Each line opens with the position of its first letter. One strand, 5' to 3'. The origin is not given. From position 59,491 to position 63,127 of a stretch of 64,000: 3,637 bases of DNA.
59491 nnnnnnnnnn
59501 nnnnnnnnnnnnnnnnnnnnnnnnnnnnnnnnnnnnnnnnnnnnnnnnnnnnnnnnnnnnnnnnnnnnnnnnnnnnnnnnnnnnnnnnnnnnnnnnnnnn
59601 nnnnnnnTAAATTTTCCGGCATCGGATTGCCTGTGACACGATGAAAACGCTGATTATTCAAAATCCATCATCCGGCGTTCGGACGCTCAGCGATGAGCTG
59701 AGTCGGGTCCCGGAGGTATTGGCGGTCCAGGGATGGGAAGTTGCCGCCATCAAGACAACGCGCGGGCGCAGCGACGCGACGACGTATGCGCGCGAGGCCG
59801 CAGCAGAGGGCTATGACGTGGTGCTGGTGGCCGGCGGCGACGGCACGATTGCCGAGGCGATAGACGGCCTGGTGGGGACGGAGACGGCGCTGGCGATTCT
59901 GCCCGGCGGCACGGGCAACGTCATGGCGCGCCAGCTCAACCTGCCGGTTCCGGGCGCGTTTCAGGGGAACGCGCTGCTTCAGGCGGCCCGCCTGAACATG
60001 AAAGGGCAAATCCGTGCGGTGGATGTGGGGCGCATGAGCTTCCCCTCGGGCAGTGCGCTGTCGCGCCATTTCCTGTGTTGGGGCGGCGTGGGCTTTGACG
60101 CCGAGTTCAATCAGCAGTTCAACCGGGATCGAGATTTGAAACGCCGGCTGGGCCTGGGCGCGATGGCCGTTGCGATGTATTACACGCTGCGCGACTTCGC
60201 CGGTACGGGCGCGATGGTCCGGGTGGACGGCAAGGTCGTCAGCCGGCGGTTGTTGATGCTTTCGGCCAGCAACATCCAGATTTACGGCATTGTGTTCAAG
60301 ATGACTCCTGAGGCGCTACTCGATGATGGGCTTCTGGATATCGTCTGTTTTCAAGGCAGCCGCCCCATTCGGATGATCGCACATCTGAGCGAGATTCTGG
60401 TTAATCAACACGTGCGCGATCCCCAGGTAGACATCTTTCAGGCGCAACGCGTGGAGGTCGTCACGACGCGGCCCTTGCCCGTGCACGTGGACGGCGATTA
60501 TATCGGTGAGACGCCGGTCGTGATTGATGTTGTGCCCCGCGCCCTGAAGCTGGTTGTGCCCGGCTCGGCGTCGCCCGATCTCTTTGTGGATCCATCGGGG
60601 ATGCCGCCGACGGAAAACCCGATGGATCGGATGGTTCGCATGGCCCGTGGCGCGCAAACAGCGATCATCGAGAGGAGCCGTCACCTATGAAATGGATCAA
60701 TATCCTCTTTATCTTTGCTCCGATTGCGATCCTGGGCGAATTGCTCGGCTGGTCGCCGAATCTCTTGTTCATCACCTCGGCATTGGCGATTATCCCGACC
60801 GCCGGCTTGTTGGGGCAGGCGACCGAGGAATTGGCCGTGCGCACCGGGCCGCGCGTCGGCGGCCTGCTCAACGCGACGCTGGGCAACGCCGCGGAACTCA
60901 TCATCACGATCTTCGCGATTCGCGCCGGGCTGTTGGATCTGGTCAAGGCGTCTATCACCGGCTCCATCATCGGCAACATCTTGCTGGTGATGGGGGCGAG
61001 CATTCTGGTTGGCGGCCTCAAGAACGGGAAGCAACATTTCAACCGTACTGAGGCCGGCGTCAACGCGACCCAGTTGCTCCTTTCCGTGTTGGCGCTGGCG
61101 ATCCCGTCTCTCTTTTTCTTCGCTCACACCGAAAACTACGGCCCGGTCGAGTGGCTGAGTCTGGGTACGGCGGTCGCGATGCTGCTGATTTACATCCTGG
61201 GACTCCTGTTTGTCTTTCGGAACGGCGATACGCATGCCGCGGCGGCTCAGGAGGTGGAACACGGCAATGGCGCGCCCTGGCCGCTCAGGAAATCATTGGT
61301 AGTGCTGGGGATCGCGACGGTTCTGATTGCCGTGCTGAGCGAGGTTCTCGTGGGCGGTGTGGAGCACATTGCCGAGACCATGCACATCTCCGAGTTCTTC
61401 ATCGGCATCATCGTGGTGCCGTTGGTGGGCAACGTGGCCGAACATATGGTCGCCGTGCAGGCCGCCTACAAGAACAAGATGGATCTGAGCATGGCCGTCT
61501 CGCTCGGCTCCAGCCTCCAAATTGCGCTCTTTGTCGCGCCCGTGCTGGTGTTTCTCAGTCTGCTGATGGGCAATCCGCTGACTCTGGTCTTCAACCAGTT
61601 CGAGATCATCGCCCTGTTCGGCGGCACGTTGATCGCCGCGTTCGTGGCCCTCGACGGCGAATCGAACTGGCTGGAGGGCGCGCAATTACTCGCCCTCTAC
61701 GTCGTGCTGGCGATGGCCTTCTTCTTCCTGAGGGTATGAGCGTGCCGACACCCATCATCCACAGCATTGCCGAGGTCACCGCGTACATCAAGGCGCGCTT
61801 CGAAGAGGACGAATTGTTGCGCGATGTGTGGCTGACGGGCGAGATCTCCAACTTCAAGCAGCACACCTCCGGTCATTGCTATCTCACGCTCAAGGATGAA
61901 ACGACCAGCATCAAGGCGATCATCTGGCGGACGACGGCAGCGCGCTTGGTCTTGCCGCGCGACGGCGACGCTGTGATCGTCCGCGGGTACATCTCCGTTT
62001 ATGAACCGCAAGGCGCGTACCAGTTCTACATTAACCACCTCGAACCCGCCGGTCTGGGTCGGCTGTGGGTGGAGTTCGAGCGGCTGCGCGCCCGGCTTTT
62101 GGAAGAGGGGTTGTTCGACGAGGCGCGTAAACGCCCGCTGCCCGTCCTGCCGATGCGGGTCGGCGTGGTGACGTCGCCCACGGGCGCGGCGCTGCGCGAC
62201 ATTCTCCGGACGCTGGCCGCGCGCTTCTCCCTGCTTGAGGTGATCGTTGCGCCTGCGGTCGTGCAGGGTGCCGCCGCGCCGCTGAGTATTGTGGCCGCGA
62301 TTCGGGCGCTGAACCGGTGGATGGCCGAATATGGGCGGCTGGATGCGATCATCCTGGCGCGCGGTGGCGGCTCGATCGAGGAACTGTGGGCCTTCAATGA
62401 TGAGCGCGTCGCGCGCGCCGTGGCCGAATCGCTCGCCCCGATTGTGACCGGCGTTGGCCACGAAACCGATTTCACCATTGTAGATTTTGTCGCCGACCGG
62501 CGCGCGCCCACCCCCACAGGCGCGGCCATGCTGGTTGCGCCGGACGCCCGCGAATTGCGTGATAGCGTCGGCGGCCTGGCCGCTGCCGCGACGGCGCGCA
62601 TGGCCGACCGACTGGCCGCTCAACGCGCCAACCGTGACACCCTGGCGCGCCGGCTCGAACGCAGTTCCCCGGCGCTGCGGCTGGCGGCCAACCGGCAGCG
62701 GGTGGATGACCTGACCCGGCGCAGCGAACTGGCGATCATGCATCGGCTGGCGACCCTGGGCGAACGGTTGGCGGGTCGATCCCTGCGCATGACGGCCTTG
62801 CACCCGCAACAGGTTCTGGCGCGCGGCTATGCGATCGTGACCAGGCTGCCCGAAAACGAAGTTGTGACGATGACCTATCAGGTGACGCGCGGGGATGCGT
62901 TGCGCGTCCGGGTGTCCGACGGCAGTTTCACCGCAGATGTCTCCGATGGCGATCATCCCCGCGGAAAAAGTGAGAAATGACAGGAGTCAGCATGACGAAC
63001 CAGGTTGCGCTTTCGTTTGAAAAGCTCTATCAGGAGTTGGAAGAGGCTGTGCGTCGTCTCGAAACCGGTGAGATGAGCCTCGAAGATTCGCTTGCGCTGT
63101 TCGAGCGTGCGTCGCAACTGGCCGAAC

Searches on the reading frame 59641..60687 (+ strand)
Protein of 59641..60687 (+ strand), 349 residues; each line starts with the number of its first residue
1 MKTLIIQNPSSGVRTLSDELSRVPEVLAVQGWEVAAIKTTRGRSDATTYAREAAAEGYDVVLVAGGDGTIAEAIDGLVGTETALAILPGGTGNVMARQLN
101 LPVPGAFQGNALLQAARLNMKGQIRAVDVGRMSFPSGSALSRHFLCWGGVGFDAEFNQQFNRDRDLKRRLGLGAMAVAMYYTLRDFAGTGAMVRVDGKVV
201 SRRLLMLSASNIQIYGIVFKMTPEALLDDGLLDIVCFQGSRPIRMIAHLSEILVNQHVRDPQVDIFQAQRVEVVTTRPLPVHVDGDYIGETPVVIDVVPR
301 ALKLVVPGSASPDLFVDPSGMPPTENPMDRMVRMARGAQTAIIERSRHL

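Call 10: search_protein_families(library=pfam, proteins=[window:59641-60687:+], max_evalue=0.001)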
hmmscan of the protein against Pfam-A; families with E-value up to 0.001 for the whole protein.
window:59641-60687:+ (349 aa): 4 families
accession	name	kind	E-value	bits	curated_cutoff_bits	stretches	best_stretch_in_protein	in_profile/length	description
PF19279.4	YegS_C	-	4.1e-28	98.6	27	1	150-305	5-157/158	YegS C-terminal NAD kinase beta sandwich-like domain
PF00781.29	DAGK_cat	-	2e-27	95.7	23.6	1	3-132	2-125/125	Diacylglycerol kinase catalytic domain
PF00609.24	DAGK_acc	-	0.00017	22.4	27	0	224-286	104-157/158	Diacylglycerol kinase accessory domain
PF01513.26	NAD_kinase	-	0.0007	20.4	25.5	0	38-77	59-92/130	ATP-NAD kinase N-terminal domain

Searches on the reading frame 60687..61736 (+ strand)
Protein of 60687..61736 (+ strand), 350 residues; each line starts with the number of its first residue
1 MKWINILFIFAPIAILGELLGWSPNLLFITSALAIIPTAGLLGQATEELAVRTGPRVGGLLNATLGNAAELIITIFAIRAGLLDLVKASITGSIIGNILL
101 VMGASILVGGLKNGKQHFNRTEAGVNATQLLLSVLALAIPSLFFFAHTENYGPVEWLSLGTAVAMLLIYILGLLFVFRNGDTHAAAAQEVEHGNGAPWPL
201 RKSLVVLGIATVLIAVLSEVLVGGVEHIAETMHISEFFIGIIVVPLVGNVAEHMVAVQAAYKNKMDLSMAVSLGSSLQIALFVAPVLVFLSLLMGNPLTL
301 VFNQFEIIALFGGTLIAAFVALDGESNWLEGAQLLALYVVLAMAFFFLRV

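Call 10: search_protein_families(library=pfam, proteins=[window:60687-61736:+], max_evalue=0.001)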
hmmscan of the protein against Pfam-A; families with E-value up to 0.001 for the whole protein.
window:60687-61736:+ (350 aa): 1 family
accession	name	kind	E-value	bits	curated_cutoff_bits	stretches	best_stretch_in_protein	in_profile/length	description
PF01699.29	Na_Ca_ex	-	9.3e-42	143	24.9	2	203-346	2-150/151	Sodium/calcium exchanger protein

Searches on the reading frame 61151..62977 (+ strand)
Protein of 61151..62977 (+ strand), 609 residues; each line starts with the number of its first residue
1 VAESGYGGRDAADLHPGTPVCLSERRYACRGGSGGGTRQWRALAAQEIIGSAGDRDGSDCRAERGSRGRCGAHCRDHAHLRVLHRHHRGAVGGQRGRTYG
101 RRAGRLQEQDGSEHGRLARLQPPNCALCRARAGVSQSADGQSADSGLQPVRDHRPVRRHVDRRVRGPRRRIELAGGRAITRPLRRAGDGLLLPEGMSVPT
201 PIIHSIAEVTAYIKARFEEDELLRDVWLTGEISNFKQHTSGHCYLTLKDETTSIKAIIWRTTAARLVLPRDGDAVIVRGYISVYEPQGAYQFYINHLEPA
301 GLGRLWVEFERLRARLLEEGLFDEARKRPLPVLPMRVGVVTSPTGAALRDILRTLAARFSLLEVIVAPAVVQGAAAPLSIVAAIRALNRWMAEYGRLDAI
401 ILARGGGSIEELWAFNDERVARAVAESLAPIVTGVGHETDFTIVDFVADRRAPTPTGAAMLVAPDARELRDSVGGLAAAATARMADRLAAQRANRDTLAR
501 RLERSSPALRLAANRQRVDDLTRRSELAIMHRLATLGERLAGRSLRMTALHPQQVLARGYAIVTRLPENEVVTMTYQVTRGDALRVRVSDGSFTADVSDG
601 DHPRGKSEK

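Call 10: search_protein_families(library=pfam, proteins=[window:61151-62977:+], max_evalue=0.001)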
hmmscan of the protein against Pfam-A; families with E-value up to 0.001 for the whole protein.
window:61151-62977:+ (609 aa): 3 families
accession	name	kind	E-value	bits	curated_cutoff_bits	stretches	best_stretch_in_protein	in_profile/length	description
PF02601.20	Exonuc_VII_L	-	2.9e-89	300.1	35.9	2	321-540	1-214/315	Exonuclease VII, large subunit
PF13742.12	tRNA_anti_2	-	2.1e-28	98.8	27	1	205-297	2-94/95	OB-fold nucleic acid binding domain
PF01336.31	tRNA_anti-codon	-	8.6e-12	45.3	27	1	226-299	1-74/75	OB-fold nucleic acid binding domain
